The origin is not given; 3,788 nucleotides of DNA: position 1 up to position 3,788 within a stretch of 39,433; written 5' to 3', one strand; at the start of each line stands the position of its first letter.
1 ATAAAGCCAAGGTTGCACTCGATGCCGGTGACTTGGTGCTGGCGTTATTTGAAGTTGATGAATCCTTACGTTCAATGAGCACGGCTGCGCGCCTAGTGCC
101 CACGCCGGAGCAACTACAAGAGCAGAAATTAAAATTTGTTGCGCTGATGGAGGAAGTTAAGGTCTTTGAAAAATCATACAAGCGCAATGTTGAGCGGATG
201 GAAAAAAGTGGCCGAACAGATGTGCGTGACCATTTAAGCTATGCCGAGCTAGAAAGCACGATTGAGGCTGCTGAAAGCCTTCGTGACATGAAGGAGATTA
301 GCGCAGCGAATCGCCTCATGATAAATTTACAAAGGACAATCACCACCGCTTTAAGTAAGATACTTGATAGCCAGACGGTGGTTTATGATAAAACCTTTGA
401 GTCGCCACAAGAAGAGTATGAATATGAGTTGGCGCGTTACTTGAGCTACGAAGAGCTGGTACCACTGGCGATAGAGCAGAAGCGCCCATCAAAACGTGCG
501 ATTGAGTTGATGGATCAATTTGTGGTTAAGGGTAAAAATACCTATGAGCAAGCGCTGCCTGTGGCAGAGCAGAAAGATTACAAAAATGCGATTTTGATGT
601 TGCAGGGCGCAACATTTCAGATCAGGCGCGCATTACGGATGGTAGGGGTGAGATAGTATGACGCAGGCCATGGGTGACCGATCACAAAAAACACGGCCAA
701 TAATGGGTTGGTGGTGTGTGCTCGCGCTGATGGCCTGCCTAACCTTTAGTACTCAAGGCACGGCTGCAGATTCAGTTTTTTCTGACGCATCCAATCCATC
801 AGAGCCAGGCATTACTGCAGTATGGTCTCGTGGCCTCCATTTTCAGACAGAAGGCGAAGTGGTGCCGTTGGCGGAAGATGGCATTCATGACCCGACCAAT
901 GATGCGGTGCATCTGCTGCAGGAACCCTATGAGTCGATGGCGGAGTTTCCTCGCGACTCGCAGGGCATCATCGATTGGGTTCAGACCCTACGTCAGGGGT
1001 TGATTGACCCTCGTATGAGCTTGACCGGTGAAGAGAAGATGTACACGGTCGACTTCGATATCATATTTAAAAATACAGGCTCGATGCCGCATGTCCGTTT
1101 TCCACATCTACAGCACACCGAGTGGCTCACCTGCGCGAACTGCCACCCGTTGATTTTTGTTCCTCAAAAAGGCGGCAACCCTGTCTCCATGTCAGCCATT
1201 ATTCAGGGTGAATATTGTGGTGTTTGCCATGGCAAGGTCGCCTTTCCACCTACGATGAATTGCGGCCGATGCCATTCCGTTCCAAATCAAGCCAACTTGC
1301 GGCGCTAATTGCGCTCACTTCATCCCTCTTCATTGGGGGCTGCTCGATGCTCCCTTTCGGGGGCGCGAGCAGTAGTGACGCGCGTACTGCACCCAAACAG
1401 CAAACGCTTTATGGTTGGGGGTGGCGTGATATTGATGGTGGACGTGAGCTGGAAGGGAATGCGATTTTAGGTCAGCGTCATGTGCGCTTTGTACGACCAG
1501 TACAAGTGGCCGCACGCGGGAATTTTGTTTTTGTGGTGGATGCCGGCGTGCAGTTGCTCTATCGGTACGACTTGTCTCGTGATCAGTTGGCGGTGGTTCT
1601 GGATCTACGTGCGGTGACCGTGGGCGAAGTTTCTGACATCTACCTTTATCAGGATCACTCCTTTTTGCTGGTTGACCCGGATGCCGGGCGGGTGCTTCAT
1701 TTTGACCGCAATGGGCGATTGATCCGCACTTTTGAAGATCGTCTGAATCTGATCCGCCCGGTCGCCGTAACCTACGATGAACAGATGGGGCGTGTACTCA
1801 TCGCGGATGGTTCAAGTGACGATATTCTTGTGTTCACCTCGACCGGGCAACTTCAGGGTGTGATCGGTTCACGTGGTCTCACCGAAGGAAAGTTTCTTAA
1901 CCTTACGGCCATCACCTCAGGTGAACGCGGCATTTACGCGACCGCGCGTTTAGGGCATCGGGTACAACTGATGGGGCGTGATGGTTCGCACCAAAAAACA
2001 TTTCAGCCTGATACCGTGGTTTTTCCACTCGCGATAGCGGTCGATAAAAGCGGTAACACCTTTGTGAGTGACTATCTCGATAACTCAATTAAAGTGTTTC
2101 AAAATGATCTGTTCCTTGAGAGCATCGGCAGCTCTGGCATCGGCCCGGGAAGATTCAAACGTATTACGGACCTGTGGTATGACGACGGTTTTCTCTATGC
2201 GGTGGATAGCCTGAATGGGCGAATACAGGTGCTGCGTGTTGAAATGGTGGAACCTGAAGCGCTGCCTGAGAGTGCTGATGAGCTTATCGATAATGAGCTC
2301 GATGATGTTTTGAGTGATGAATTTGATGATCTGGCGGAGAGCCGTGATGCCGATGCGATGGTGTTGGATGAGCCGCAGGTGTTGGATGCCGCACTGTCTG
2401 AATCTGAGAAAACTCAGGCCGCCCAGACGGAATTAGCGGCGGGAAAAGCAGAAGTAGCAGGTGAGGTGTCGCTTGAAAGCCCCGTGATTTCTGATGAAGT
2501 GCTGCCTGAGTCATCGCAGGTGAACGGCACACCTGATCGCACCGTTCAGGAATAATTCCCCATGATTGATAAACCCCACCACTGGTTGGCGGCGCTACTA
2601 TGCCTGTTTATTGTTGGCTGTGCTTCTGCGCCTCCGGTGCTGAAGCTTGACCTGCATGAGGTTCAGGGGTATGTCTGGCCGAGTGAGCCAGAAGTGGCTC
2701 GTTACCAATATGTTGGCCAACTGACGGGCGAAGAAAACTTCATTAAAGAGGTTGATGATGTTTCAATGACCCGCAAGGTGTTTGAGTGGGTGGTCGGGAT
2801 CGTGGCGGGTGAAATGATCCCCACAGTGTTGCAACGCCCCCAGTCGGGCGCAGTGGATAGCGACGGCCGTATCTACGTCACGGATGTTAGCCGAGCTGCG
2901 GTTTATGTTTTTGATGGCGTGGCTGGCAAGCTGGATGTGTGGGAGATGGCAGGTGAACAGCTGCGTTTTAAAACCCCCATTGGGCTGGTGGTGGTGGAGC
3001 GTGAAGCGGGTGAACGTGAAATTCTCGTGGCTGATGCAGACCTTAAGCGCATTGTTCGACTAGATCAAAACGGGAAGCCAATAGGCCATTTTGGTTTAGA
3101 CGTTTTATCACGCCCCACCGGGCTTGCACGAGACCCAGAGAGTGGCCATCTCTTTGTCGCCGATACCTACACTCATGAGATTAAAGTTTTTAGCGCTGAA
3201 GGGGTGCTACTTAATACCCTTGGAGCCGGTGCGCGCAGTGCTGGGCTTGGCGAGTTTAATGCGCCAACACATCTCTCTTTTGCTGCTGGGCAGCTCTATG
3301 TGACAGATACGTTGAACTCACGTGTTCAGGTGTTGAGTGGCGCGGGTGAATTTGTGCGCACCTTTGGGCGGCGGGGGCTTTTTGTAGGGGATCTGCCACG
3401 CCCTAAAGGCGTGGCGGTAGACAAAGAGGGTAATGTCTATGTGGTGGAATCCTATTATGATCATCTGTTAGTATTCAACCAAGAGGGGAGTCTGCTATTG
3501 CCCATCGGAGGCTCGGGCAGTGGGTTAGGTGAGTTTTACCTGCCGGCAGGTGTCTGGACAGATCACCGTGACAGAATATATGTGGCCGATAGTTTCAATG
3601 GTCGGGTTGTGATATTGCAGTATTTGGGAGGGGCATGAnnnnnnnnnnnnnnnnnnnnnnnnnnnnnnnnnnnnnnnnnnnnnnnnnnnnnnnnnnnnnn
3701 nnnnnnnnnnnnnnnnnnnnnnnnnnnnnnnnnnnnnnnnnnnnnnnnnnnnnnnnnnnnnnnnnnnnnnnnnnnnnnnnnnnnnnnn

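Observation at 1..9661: Nine-gene operon linking multihaem cytochromes to NHL beta-propeller lipoproteins and a private maturation set: candidate uncharacterised extracytoplasmic electron-transfer module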

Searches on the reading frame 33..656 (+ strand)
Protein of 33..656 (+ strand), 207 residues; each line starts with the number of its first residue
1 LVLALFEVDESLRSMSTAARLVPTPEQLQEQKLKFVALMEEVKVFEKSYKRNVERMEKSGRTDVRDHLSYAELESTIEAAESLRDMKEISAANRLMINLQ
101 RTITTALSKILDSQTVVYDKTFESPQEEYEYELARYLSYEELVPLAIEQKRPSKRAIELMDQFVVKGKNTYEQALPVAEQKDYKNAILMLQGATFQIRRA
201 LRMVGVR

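Call 5: search_protein_families(library=pfam, proteins=[window:33-656:+], max_evalue=0.01)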
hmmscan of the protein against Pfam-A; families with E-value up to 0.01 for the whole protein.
window:33-656:+ (207 aa): 0 families

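Call 6: search_protein_families(library=ncbifam, proteins=[window:33-656:+], max_evalue=0.01)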
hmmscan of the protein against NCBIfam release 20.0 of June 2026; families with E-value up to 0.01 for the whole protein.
window:33-656:+ (207 aa): 0 families

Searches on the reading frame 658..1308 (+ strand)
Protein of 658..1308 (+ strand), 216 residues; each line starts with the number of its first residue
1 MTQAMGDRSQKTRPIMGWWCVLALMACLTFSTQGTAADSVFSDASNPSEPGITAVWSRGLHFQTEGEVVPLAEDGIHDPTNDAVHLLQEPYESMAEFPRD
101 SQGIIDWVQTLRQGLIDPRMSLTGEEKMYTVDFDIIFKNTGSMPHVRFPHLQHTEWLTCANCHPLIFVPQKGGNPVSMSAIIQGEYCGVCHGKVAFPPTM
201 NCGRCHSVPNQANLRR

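Call 5: search_protein_families(library=pfam, proteins=[window:658-1308:+], max_evalue=0.01)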
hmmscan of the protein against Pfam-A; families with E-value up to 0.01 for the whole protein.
window:658-1308:+ (216 aa): 2 families
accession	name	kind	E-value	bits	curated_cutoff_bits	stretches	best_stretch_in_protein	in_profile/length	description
PF14522.11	Cytochrome_C7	-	1.3e-11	44.6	24.8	1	146-207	1-67/67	Cytochrome c7 and related cytochrome c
PF02085.21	Cytochrom_CIII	-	0.0036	18.1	22.9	0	141-165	16-39/101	Class III cytochrome C family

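Call 6: search_protein_families(library=ncbifam, proteins=[window:658-1308:+], max_evalue=0.01)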
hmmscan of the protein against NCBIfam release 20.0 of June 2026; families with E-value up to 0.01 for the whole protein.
window:658-1308:+ (216 aa): 1 family
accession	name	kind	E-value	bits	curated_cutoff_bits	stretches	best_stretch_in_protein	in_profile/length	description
TIGR04257.1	nanowire_3heme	domain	7e-18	64.6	40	1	140-207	7-75/75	c(7)-type cytochrome triheme domain-containing protein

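Call 80: search_solved_structures(query=window:658-1308:+, max_evalue=0.01)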
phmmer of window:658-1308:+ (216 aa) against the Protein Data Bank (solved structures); distinct sequences matched with E-value up to 0.01: 4.
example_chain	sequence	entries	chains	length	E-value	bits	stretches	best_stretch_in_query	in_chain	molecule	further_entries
3ov0_A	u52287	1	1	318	1.3e-28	103.4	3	143-207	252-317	Cytochrome c family protein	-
3oue_A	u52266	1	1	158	1e-20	77.5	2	142-207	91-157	Cytochrome c family protein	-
3ouq_A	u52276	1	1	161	5e-09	39.3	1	148-207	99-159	Cytochrome c family protein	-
1rwj_A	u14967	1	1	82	7.6e-09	38.7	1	137-206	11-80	Cytochrome c family protein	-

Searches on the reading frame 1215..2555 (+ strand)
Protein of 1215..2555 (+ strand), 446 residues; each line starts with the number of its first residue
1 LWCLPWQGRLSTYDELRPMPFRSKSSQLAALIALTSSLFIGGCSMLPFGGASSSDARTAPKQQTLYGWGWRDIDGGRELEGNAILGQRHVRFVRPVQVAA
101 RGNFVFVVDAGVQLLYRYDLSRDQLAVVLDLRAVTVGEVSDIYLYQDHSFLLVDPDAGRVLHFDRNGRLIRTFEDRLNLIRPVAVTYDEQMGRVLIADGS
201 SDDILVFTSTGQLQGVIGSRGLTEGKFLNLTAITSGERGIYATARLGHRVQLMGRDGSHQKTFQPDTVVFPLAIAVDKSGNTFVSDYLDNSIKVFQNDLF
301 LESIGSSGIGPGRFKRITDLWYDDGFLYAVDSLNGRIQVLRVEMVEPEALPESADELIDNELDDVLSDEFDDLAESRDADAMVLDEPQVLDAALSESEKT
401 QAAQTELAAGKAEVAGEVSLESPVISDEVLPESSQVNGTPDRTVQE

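Call 5: search_protein_families(library=pfam, proteins=[window:1215-2555:+], max_evalue=0.01)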
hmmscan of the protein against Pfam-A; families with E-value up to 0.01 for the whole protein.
window:1215-2555:+ (446 aa): 2 families
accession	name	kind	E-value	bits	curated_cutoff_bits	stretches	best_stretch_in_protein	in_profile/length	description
PF01436.27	NHL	-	2.7e-05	24.4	20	0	181-200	3-21/28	NHL repeat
PF17170.10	DUF5128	-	4.5e-05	23.2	22.9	0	281-337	55-114/321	6-bladed beta-propeller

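Call 6: search_protein_families(library=ncbifam, proteins=[window:1215-2555:+], max_evalue=0.01)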
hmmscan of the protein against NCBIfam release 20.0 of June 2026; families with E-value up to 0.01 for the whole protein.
window:1215-2555:+ (446 aa): 3 families
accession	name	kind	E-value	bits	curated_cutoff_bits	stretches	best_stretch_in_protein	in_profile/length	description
NF035926.1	scyF_NHL_VPEP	equivalog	4.8e-22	78.6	350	3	163-297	129-275/376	scytonemin biosynthesis PEP-CTERM protein ScyF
NF047780.1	LIC12708_fam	subfamily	0.0016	17.4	150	0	146-188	65-104/391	LIC_12708 family protein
NF033206.1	ScyE_fam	subfamily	0.0022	17.6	80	0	95-134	142-180/333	ScyD/ScyE family protein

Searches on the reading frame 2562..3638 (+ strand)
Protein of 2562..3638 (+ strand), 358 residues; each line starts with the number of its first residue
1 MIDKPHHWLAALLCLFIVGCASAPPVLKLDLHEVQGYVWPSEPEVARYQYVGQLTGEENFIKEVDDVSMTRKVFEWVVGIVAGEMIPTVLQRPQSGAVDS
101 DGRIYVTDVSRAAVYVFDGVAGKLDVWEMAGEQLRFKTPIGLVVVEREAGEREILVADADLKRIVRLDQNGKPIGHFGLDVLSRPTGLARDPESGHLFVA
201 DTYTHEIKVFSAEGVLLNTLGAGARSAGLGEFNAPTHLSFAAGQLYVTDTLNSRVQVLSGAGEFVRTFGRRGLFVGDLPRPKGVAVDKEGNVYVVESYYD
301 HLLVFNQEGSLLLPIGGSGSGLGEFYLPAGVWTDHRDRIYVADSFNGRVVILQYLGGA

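Call 5: search_protein_families(library=pfam, proteins=[window:2562-3638:+], max_evalue=0.01)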
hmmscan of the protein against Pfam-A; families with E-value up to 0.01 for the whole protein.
window:2562-3638:+ (358 aa): 7 families
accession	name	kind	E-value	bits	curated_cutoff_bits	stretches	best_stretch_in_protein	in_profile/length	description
PF01436.27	NHL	-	4.3e-27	93.2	20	2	182-210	1-28/28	NHL repeat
PF17170.10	DUF5128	-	3.5e-14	53.1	22.9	1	290-350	54-115/321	6-bladed beta-propeller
PF08450.18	SGL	-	2.9e-08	34.1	26.3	0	242-312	145-217/246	SMP-30/Gluconolactonase/LRE-like region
PF06739.17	SBBP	-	1.1e-06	28.9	20.5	0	281-295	15-29/38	Beta-propeller repeat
PF25021.1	TEN_NHL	-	1.6e-05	24.5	27.1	0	278-297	141-160/357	Teneurin NHL domain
PF06977.17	SdiA-regulated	-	0.0011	18.6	21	0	254-296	195-240/249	SdiA-regulated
PF01731.26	Arylesterase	-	0.0014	19.2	21.3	0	182-210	53-81/86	Arylesterase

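Call 6: search_protein_families(library=ncbifam, proteins=[window:2562-3638:+], max_evalue=0.01)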
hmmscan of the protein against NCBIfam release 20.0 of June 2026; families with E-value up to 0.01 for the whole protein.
window:2562-3638:+ (358 aa): 3 families
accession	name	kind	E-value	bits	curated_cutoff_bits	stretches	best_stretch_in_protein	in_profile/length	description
NF035926.1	scyF_NHL_VPEP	equivalog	1.6e-37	129.6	350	2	184-352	103-273/376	scytonemin biosynthesis PEP-CTERM protein ScyF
NF033206.1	ScyE_fam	subfamily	5.1e-09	36.1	80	0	281-348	255-328/333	ScyD/ScyE family protein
NF047780.1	LIC12708_fam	subfamily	2.6e-05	23.3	150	0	194-354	66-210/391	LIC_12708 family protein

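Call 79: search_solved_structures(query=window:2562-3638:+, max_evalue=0.001)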
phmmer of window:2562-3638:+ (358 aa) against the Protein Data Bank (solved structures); distinct sequences matched with E-value up to 0.001: 45.
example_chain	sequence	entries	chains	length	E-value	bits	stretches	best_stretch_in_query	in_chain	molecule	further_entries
6d69_A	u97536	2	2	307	5.3e-60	206.5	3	195-351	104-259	NHL Repeat Region of D. melanogaster Thin | Thin, isoform D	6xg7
9jur_A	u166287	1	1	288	9.4e-51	176.1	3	194-351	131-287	E3 ubiquitin-protein ligase TRIM71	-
7qrx_A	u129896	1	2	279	1.4e-50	175.5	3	194-351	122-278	E3 ubiquitin-protein ligase TRIM71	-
8j72_A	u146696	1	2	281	1.4e-37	132.8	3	196-351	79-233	E3 ubiquitin-protein ligase TRIM71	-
6fpt_A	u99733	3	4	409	4.7e-34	121.2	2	197-352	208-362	E3 ubiquitin-protein ligase TRIM71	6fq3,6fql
7qrw_A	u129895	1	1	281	6.9e-28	100.9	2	222-317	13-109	Isoform 4 of Tripartite motif-containing protein 3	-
7qrv_A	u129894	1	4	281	2.9e-27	98.9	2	194-298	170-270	Tripartite motif-containing protein 2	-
7b96_A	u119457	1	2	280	2.9e-27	98.9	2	194-298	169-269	Isoform 2 of Tripartite motif-containing protein 2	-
7b2r_A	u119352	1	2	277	3.3e-27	98.6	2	195-297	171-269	Tripartite motif-containing protein 2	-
3ww9_A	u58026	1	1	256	1.3e-18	70.4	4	233-352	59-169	pizza6 protein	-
3wwa_A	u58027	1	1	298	8.1e-18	67.8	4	233-352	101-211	Pizza7H protein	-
6f0s_A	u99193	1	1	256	1.4e-17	67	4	232-352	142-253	Pizza6-SYW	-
7zcj_A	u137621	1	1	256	1.8e-16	63.3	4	232-352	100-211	Pizza6-TNH-TSH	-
6qsd_A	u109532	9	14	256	5.1e-16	61.9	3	232-352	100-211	Pizza6S | Pizza6-S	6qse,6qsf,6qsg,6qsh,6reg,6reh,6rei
5ex7_A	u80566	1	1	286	5.7e-16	61.7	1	175-344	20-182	Brain tumor protein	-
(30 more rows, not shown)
